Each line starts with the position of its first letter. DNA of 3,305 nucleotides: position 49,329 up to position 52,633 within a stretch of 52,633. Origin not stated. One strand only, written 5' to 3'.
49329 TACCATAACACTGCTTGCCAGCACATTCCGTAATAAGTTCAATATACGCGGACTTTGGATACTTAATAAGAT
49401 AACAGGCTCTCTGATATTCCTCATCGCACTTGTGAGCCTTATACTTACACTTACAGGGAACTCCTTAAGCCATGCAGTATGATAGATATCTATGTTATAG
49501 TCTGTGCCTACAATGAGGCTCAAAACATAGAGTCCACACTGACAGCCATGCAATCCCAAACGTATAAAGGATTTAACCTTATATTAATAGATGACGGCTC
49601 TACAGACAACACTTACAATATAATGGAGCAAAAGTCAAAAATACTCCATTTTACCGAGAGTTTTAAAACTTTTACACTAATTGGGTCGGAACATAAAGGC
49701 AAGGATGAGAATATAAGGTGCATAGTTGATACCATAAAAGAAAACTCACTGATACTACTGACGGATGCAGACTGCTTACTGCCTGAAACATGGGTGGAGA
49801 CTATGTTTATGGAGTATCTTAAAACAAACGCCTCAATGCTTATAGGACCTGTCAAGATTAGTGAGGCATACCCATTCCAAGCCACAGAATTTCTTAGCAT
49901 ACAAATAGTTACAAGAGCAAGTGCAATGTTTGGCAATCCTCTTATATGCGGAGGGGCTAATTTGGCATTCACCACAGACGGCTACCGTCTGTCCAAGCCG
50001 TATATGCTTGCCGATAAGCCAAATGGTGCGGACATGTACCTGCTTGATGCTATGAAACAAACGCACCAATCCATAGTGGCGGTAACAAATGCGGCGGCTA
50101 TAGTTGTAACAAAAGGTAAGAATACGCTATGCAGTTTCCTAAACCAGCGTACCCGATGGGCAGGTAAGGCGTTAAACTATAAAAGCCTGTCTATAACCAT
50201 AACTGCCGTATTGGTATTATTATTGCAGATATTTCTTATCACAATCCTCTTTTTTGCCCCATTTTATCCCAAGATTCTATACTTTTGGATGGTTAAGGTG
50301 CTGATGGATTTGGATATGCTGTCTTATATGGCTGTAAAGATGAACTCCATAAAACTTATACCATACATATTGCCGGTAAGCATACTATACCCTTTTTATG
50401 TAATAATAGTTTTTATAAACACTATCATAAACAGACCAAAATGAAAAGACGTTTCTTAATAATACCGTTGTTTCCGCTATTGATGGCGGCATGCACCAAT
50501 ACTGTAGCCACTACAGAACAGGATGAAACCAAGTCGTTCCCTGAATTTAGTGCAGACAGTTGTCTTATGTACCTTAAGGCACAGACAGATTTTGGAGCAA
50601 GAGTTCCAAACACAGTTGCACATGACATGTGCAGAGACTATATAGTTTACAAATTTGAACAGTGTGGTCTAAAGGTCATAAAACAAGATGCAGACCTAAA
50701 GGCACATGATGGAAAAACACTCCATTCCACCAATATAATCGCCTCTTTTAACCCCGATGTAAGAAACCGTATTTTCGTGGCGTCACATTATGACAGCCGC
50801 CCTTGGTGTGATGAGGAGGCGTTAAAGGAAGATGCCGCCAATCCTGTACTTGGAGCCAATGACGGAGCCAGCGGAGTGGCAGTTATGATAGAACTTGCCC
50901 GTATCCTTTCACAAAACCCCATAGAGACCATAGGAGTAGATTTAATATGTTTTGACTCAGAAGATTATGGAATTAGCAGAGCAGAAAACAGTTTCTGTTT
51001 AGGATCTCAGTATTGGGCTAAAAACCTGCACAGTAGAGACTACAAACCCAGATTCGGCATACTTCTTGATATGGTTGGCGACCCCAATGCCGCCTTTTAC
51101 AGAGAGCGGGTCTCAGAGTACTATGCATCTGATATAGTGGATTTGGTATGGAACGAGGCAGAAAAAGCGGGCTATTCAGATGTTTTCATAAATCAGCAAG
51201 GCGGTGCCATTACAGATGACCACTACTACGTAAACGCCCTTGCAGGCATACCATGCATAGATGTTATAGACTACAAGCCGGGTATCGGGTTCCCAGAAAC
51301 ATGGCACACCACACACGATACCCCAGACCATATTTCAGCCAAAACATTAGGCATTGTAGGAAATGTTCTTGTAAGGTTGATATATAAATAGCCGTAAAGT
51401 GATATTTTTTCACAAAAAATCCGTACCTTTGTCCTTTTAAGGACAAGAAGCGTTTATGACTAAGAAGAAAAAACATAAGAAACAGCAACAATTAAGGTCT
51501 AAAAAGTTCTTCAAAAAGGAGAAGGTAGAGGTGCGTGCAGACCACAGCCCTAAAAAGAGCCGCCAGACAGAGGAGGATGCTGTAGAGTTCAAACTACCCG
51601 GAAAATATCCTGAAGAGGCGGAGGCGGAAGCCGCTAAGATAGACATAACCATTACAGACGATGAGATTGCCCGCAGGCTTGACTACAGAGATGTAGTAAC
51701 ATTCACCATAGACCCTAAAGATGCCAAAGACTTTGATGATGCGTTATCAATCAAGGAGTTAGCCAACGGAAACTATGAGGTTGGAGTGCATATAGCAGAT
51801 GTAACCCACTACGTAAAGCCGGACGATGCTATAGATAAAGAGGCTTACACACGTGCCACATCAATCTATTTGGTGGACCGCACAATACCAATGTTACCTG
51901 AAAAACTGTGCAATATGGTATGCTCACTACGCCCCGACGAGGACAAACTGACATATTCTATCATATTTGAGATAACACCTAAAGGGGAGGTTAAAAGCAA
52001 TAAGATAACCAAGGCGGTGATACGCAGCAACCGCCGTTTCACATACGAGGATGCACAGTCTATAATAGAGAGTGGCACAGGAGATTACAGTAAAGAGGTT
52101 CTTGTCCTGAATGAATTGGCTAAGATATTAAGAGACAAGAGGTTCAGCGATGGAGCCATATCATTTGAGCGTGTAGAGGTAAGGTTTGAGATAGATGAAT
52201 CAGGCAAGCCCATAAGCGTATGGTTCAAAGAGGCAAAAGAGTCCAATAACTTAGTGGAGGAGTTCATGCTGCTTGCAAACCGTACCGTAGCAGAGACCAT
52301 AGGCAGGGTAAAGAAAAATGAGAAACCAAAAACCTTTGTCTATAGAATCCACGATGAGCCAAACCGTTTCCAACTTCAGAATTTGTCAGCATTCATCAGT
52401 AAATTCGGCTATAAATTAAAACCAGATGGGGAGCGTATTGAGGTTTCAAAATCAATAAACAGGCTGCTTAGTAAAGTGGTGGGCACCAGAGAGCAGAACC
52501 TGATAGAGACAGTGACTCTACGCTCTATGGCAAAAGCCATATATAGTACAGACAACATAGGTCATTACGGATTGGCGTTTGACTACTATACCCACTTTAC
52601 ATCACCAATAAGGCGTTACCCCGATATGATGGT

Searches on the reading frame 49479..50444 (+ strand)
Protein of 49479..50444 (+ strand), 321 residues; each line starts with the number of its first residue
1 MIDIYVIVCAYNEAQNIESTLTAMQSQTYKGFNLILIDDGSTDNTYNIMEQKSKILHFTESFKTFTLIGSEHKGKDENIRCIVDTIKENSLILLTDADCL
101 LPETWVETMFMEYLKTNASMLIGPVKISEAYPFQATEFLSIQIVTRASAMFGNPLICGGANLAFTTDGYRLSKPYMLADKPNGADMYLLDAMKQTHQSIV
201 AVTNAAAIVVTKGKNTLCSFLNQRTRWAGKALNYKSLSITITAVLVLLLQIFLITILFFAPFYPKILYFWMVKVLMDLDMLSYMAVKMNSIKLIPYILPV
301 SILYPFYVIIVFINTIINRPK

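Call 42: search_protein_families(library=pfam, proteins=[window:49479-50444:+], max_evalue=0.01)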
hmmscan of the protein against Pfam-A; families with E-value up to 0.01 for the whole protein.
window:49479-50444:+ (321 aa): 4 families
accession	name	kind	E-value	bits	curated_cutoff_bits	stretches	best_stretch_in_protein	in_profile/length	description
PF00535.33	Glycos_transf_2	-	3e-19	70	23.3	1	6-128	2-118/168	Glycosyl transferase family 2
PF13641.12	Glyco_tranf_2_3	-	1.7e-06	28.6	27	1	4-104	3-102/230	Glycosyltransferase like family 2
PF10111.15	Glyco_tranf_2_2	-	0.0014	18.6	27.3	1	6-107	2-100/276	Glycosyltransferase like family 2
PF13632.12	Glyco_trans_2_3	-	0.0022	18.3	27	1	92-272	2-169/198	Glycosyl transferase family group 2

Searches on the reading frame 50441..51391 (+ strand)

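Call 42: search_protein_families(library=pfam, proteins=[window:50441-51391:+], max_evalue=0.01)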
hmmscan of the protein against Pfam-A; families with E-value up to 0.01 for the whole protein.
window:50441-51391:+ (316 aa): 2 families
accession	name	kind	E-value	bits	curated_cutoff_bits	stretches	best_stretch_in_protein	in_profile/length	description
PF04389.22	Peptidase_M28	-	8.7e-35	120.6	21.3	1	98-312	1-191/193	Peptidase family M28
PF16254.10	DUF4910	-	9.8e-05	21.7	26.6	1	135-304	80-231/247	Domain of unknown function (DUF4910)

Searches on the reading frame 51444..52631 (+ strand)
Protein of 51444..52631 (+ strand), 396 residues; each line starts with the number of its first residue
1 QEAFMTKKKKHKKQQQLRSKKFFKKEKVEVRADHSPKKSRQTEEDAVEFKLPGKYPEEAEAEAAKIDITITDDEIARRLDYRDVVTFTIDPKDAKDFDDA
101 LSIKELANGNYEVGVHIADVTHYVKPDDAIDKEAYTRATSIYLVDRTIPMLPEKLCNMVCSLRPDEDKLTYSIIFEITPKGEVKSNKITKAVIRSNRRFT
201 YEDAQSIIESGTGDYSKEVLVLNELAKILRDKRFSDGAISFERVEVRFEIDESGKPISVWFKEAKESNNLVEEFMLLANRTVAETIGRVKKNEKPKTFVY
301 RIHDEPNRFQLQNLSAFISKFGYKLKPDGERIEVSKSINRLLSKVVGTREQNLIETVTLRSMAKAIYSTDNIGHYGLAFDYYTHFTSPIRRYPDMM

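Call 42: search_protein_families(library=pfam, proteins=[window:51444-52631:+], max_evalue=0.01)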
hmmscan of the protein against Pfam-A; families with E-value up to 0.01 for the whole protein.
window:51444-52631:+ (396 aa): 1 family
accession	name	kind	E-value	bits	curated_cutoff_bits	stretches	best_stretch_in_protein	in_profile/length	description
PF00773.25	RNB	-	7.5e-107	357.8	29.3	1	78-396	1-315/326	RNB domain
